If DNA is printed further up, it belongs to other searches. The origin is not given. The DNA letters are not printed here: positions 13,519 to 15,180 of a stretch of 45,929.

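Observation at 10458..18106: Eight-gene translationally coupled operon: candidate Ubl, E2-like, tandem E1-like, JAMM peptidase plus four unknown proteins in an archaeal-looking genome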

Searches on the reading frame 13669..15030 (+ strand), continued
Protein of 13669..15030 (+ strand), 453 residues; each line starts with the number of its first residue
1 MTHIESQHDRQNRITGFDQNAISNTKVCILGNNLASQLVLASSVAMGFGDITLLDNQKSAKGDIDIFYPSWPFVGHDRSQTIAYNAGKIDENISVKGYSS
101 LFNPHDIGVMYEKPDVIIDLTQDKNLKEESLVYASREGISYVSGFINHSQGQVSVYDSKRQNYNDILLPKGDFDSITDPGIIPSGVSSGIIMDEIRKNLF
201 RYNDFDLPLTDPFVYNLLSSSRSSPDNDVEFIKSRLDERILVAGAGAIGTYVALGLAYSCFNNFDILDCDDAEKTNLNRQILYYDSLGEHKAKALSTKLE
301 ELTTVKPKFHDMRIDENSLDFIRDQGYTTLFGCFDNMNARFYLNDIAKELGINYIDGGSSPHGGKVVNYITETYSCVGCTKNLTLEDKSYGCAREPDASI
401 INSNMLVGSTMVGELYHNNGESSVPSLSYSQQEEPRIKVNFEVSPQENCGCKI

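Call 61: search_solved_structures(query=A1, max_evalue=0.001, show_alignments=0)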
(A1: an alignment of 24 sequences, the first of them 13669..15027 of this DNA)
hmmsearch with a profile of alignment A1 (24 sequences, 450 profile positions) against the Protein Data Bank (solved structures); distinct sequences matched with E-value up to 0.001: 80 (the best 60 are shown).
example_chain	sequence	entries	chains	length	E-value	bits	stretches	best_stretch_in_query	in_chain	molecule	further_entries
3kyd_B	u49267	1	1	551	4.5e-33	118.1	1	234-380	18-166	SUMO-activating enzyme subunit 2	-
9dqb_B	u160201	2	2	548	4.5e-33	118.1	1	234-380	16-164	SUMO-activating enzyme subunit 2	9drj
6xog_B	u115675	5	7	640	6.6e-33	117.5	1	234-380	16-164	SUMO-activating enzyme subunit 2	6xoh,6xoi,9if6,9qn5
3kyc_B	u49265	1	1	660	6.8e-33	117.5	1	234-380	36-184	SUMO-activating enzyme subunit 2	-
6cwy_D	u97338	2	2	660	6.8e-33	117.5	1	234-380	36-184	SUMO-activating enzyme subunit 2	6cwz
1y8q_B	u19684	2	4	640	9e-33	117.1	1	234-379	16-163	Ubiquitin-like 2 activating enzyme E1B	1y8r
9qgg_B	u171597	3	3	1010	5.9e-32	114.4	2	231-377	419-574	E1 ubiquitin-activating enzyme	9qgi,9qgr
1jw9_B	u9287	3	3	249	1.6e-31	113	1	230-437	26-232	MOLYBDOPTERIN BIOSYNTHESIS MOEB PROTEIN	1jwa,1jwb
5tr4_A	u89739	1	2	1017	4.4e-30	108.2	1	231-376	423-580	Ubiquitin-activating enzyme E1 1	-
3dbh_B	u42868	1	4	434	4.6e-30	108.2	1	232-383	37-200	NEDD8-activating enzyme E1 catalytic subunit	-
6dc6_A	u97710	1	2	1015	7.4e-30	107.5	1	232-376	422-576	Ubiquitin-like modifier-activating enzyme 1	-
4ii2_A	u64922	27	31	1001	7.5e-30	107.4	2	236-374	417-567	Ubiquitin-activating enzyme E1 1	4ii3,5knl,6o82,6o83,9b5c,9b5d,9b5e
5um6_A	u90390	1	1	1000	7.6e-30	107.4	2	236-374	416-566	Ubiquitin-activating enzyme E1 1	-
9mc4_A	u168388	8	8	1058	7.6e-30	107.4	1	232-376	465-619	Ubiquitin-like modifier-activating enzyme 1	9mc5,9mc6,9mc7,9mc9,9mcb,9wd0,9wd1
1tt5_B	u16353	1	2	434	1e-29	107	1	232-383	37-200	ubiquitin-activating enzyme E1C isoform 1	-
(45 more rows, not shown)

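Call 69: find_encoding_contigs(protein=P0005, flank=10000, max_places=1)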
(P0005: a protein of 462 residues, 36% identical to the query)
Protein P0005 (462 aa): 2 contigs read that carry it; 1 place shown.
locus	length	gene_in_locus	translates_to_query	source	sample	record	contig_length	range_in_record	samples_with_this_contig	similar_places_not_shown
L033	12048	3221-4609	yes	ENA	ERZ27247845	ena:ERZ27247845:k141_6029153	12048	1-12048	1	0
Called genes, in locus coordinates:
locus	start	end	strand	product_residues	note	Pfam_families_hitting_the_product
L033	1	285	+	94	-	?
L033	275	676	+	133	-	-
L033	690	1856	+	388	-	-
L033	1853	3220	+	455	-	-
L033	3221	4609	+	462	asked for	PF00899:ThiF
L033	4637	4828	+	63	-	PF14076:DUF4258 (weak)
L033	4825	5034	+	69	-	PF10049:DUF2283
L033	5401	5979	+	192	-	-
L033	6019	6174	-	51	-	-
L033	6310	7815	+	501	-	PF00478:IMPDH, PF00571:CBS (weak), PF01070:FMN_dh, PF03060:NMO (weak)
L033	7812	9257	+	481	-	PF00709:Adenylsucc_synt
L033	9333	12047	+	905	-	?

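Call 70: find_encoding_contigs(protein=P0003, flank=10000, max_places=1)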
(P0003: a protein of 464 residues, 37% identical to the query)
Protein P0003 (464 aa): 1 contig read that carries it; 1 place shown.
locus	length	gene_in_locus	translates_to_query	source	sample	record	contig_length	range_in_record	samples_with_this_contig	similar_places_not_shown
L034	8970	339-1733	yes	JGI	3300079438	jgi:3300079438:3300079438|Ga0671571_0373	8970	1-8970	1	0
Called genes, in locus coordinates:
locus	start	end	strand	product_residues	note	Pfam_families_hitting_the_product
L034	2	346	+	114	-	?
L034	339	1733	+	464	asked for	PF00899:ThiF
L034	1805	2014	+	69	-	PF10049:DUF2283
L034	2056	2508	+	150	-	-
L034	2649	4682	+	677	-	PF19077:Big_13 (faint), PF13750:Big_3_3 (faint), PF15418:DUF4625 (faint), PF02494:HYR (faint), PF16403:Bact_surface_Ig-like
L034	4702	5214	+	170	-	PF06325:PrmA (weak), PF13847:Methyltransf_31 (weak)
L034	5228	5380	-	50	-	-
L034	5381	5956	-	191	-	PF05552:MS_channel_1st_1 (faint)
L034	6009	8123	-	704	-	PF13439:Glyco_transf_4, PF13579:Glyco_trans_4_4, PF20706:GT4-conflict, PF00534:Glycos_transf_1, PF13692:Glyco_trans_1_4, PF13524:Glyco_trans_1_2, PF00535:Glycos_transf_2, PF10111:Glyco_tranf_2_2, +2 more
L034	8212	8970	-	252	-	?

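Call 71: find_encoding_contigs(protein=P0008, flank=10000, max_places=1)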
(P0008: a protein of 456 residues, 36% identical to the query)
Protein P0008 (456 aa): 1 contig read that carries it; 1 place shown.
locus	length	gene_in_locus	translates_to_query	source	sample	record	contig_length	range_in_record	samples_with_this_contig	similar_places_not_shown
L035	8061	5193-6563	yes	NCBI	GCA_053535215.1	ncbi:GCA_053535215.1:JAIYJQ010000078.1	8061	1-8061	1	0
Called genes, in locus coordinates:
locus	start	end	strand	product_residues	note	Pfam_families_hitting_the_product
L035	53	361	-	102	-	-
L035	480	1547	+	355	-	-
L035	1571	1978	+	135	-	-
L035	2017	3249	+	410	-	-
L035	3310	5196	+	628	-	-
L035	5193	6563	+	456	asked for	PF00899:ThiF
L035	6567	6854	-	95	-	-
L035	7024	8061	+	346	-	?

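Call 77: search_protein_families(library=pfam, proteins=[L019:8910-9158:+, L019:9158-9748:+, L019:7250-8866:+, L019:9752-11005:+, L016:6456-7094:+, L016:7316-7993:+, L016:3942-5180:+, L017:9188-9856:+, L017:11094-11372:+, L017:11372-11953:+], max_evalue=0.1)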
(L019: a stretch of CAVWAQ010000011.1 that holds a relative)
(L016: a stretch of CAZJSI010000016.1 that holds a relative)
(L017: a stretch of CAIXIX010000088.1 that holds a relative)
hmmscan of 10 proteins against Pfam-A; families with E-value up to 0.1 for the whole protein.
L019:8910-9158:+ (83 aa): 4 families
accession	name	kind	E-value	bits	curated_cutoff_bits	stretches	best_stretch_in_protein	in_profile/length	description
PF00240.29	ubiquitin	-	5.6e-10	39.3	25.4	1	17-73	12-68/72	Ubiquitin family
PF11470.14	TUG-UBL1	-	2e-08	34.7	23.3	1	17-72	9-65/65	TUG ubiquitin-like domain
PF11976.14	Rad60-SLD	-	0.00063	20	23.8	1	16-71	13-69/72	Ubiquitin-2 like Rad60 SUMO-like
PF14560.12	Ubiquitin_2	-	0.017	16.1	23.1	1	15-62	15-59/86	Ubiquitin-like domain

L019:9158-9748:+ (197 aa): 1 family
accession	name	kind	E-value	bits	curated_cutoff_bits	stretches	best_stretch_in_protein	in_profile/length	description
PF00179.31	UQ_con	-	2.9e-16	59.8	27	1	60-132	48-119/140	Ubiquitin-conjugating enzyme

L019:7250-8866:+ (539 aa): 3 families
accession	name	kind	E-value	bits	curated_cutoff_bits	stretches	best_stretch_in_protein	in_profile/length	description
PF01398.27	JAB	-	8.2e-14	51.9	22.5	1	3-112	2-116/117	JAB1/Mov34/MPN/PAD-1 ubiquitin protease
PF14464.11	Prok-JAB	-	0.00025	21.3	25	1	18-112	10-98/114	Prokaryotic homologs of the JAB domain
PF03665.18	UPF0172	-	0.061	13.7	24.4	0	8-88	3-81/192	Uncharacterised protein family (UPF0172)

L019:9752-11005:+ (418 aa): 10 families
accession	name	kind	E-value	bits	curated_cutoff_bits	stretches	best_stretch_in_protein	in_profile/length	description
PF00899.27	ThiF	-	3.8e-47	160.9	28.1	1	74-323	3-236/238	ThiF family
PF00240.29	ubiquitin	-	7.6e-06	26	25.4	1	8-63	6-61/72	Ubiquitin family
PF02826.25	2-Hacid_dh_C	-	0.00085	19.2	25.1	1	84-118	31-65/178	D-isomer specific 2-hydroxyacid dehydrogenase, NAD binding domain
PF01488.26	Shikimate_DH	-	0.0026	18.3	24.3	1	86-120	9-43/138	Shikimate / quinate 5-dehydrogenase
PF07992.20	Pyr_redox_2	-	0.0057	16.5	26.1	1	60-125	137-178/291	Pyridine nucleotide-disulphide oxidoreductase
PF11976.14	Rad60-SLD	-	0.0068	16.7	23.8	1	1-62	1-63/72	Ubiquitin-2 like Rad60 SUMO-like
PF23603.1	Ubiquitin_TPR1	-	0.011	15.9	27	1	3-33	2-34/69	Telomere repeat-binding protein 1-like, ubiquitin-like domain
PF02254.24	TrkA_N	-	0.019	15.7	23.8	0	92-125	1-33/116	TrkA-N domain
PF00070.33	Pyr_redox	-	0.02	15.9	22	1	92-122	2-32/82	Pyridine nucleotide-disulphide oxidoreductase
PF11543.14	UN_NPL4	-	0.043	14.8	21.9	0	348-398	24-75/80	Nuclear pore localisation protein NPL4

L016:6456-7094:+ (213 aa): 2 families
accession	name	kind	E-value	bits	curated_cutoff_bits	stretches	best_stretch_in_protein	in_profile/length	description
PF14446.12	Prok-RING_1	-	0.00021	21.6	29.1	1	27-62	11-46/54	Prokaryotic RING finger family 1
PF19134.6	DUF5817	-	0.015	15.7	31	1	35-63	2-28/57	Domain of unknown function (DUF5817)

L016:7316-7993:+ (226 aa): 2 families
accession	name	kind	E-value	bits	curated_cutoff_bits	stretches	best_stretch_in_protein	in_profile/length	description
PF01398.27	JAB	-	2.8e-08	34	22.5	1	47-169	3-111/117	JAB1/Mov34/MPN/PAD-1 ubiquitin protease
PF14464.11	Prok-JAB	-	0.0036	17.6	25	1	71-170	14-94/114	Prokaryotic homologs of the JAB domain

L016:3942-5180:+ (413 aa): 2 families
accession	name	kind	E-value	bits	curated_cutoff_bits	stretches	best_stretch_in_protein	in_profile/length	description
PF01398.27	JAB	-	4.1e-05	23.8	22.5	1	70-163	31-111/117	JAB1/Mov34/MPN/PAD-1 ubiquitin protease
PF14464.11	Prok-JAB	-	0.0001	22.6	25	1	67-167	18-95/114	Prokaryotic homologs of the JAB domain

L017:9188-9856:+ (223 aa): 1 family
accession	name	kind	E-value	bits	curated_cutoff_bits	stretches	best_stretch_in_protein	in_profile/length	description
PF04434.22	SWIM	-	0.024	14.6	19.6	1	115-148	10-36/38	SWIM zinc finger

L017:11094-11372:+ (93 aa): 1 family
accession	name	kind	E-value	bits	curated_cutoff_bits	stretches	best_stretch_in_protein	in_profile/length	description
PF08817.16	YukD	-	0.001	20.2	27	1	47-78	46-76/76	WXG100 protein secretion system (Wss), protein YukD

L017:11372-11953:+ (194 aa): 1 family
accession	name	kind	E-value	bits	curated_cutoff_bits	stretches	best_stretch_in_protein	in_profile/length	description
PF00179.31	UQ_con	-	1.4e-06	28.4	27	1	54-144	38-128/140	Ubiquitin-conjugating enzyme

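Call 84: find_related_loci(query=A2, collection=viral_contigs, flank=10000)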
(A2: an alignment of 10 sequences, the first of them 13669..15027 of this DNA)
Query A2 (453 aa) in viral_contigs; peptide patterns used: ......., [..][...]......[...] (x = any residue, [..] = any of these).
70 stretches matched a pattern, but none encodes a relative of the query by tblastn (E <= 1e-3).

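Call 85: find_related_loci(query=A2, collection=metagenome_contigs, flank=10000)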
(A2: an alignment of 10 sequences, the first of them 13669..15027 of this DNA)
Query A2 (453 aa) in metagenome_contigs; peptide patterns used: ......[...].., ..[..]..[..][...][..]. (x = any residue, [..] = any of these).
600 stretches matched a pattern (row limit reached: there are more); 88 encode a relative of the query (tblastn E <= 1e-3); the best 80 are kept; 80 distinct loci.
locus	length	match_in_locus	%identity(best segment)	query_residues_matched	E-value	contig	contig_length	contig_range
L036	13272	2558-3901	38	7-452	4e-86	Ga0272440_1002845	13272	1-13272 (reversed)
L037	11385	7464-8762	38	19-451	1e-79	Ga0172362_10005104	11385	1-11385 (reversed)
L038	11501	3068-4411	36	9-451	8e-77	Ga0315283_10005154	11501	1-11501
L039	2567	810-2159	34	7-451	3e-71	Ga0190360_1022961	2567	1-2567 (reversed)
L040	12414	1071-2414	31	6-452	2e-57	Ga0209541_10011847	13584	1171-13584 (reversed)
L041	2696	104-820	43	180-417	7e-55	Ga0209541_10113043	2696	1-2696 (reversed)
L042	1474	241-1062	39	180-451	1e-56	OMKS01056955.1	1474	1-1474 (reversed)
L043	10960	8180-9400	32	4-414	2e-53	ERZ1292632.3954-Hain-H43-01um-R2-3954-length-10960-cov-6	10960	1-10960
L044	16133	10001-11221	30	4-414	2e-52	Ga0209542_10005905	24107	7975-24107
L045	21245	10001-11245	29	4-414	9e-52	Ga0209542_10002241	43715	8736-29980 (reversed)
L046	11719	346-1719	28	8-429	5e-50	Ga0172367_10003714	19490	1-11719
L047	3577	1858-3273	27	6-414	3e-49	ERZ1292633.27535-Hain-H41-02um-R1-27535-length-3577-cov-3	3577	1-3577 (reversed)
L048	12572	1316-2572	31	4-425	8e-48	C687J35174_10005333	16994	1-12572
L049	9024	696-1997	29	7-452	3e-47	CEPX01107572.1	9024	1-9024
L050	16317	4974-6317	30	5-452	8e-47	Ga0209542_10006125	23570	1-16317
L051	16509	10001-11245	30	1-415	4e-45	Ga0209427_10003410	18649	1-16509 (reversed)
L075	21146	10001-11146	25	9-412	5e-30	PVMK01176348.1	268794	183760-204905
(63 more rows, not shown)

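Call 91: search_protein_families(library=pfam, proteins=[L051:12167-13768:+, L043:2896-4416:+, L004:11464-12213:+, L044:11511-12377:+, L009:1676-2248:+, L075:11396-11845:+, L004:13735-14469:+, L004:14465-15262:+, L001:12650-14032:+], max_evalue=0.01)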
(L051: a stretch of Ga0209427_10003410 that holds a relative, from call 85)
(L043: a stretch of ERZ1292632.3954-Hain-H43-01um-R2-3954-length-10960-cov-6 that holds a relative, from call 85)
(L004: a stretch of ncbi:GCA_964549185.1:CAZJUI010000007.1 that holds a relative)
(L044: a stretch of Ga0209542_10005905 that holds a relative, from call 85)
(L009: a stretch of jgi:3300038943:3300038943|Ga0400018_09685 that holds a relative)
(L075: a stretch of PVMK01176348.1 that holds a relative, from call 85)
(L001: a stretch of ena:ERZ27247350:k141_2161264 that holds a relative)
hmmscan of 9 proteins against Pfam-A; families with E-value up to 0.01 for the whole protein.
L051:12167-13768:+ (534 aa): 10 families
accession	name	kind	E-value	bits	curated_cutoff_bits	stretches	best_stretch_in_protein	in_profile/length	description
PF07724.20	AAA_2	-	6.7e-22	78.7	27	1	117-334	5-166/166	AAA domain (Cdc48 subfamily)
PF00004.35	AAA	-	5.1e-13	50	21.2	1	118-221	1-98/131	ATPase family associated with various cellular activities (AAA)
PF10431.15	ClpB_D2-small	-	5.7e-12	45.9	21.9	1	340-412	1-69/81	C-terminal, D2-small domain, of ClpB protein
PF07728.20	AAA_5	-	2.1e-05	25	22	1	117-195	1-81/139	AAA domain (dynein-related subfamily)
PF00493.29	MCM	-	3e-05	23.7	23.3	1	77-195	24-136/224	MCM P-loop domain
PF13479.12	AAA_24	-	0.0012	19.2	27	1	115-195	2-79/195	AAA domain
PF13521.12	AAA_28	-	0.0037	17.9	27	0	118-157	2-41/164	AAA domain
PF13401.12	AAA_22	-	0.0063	17.3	27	0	117-167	7-60/130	AAA domain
PF00158.32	Sigma54_activat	-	0.0069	16.5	20.2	0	114-195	21-108/168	Sigma-54 interaction domain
PF13238.12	AAA_18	-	0.008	17.1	29.4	1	119-196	2-63/128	AAA domain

L043:2896-4416:+ (507 aa): 17 families
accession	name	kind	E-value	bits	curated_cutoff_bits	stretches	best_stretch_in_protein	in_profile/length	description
PF00004.35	AAA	-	1.7e-34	119.6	21.2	1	195-342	1-130/131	ATPase family associated with various cellular activities (AAA)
PF16450.11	Prot_ATP_ID_OB_C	-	2.4e-07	30.9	23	1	92-140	1-55/56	Proteasomal ATPase OB C-terminal domain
PF13401.12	AAA_22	-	9.7e-06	26.4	27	1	192-282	5-97/130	AAA domain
PF13191.12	AAA_16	-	7.5e-05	23.7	32.6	1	184-276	16-140/167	AAA ATPase domain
PF07728.20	AAA_5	-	0.00026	21.4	22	1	195-278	2-76/139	AAA domain (dynein-related subfamily)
PF01078.27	Mg_chelatase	-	0.00026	20.9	20.3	1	195-228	25-58/207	Magnesium chelatase, subunit ChlI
PF20720.3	nSTAND3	-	0.00044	20.4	27.2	1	195-245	20-61/155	Novel STAND NTPase 3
PF25199.1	nSTAND_NTPase5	-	0.00074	19.8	34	0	174-281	24-109/145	Novel STAND NTPase 5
PF01637.24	ATPase_2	-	0.0009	19.6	33.2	0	185-218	13-46/225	ATPase domain predominantly from Archaea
PF24883.2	NPHP3_N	-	0.001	19.7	24.8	1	184-218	12-48/164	Nephrocystin 3, N-terminal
PF07724.20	AAA_2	-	0.0014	19.1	27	1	193-287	4-90/166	AAA domain (Cdc48 subfamily)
PF13481.12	AAA_25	-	0.0021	18.1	27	1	195-222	36-60/195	AAA domain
PF00910.28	RNA_helicase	-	0.0023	18.8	21.5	1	195-224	1-30/105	RNA helicase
PF13173.12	AAA_14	-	0.0044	17.4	27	1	195-280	5-74/129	AAA domain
PF05496.18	RuvB_N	-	0.0054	16.9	27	0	190-217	31-58/159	Holliday junction DNA helicase RuvB P-loop domain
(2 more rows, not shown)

L004:11464-12213:+ (250 aa): 1 family
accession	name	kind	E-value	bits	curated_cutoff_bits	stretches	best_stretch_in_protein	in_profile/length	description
PF09654.15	DUF2396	-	0.0097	16.6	21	0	158-226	80-148/157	Protein of unknown function (DUF2396)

L044:11511-12377:+ (289 aa): 0 families

L009:1676-2248:+ (191 aa): 0 families

L075:11396-11845:+ (150 aa): 0 families

L004:13735-14469:+ (245 aa): 0 families

L004:14465-15262:+ (266 aa): 0 families

L001:12650-14032:+ (461 aa): 0 families

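Call 102: search_solved_structures(query=A12, max_evalue=1)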
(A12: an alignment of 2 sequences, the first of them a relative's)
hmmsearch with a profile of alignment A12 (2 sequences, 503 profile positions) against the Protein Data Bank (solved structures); distinct sequences matched with E-value up to 1: 2.
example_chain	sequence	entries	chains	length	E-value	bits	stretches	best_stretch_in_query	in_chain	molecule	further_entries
7fik_W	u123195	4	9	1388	0.56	12.5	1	141-226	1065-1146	Nup155-prov protein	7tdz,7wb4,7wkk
8a3k_UNK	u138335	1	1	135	0.81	11.9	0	248-341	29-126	sc-apCC-4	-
